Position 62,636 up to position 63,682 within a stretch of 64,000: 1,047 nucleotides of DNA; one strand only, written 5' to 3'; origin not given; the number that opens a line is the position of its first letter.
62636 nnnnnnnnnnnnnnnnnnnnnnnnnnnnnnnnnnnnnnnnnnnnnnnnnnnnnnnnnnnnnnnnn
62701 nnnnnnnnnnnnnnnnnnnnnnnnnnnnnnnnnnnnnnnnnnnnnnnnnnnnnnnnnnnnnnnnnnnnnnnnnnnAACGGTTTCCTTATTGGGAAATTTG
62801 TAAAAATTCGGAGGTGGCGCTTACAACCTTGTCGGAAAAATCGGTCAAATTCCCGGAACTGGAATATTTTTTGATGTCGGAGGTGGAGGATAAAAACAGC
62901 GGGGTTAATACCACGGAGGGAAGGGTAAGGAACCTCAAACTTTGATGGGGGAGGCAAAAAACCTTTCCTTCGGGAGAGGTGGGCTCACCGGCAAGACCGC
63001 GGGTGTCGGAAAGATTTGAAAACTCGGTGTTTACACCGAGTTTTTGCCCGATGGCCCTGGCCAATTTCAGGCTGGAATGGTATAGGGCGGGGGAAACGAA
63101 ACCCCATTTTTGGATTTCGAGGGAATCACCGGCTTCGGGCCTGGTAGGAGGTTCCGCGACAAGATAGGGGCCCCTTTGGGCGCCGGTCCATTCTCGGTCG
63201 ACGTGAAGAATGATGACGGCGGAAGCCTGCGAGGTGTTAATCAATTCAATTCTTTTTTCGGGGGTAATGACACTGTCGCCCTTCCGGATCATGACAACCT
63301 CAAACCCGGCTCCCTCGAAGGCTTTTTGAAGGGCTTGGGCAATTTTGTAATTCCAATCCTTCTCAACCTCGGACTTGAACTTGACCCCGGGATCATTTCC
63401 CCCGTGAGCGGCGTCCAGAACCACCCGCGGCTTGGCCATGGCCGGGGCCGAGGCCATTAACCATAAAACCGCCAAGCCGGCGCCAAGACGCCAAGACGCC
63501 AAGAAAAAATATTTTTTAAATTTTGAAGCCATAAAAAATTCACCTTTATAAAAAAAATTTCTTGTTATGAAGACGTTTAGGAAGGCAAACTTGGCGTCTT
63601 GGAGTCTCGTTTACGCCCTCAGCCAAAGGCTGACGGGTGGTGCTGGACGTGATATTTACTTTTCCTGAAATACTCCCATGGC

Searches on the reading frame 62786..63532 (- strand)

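Call 42: search_protein_families(library=pfam, proteins=[window:62786-63532:-], max_evalue=0.00001)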
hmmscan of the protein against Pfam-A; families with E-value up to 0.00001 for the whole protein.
window:62786-63532:- (248 aa): 1 family
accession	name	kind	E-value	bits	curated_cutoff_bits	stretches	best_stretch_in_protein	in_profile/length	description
PF01520.23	Amidase_3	-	1.1e-20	74.8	27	1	37-238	1-170/174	N-acetylmuramoyl-L-alanine amidase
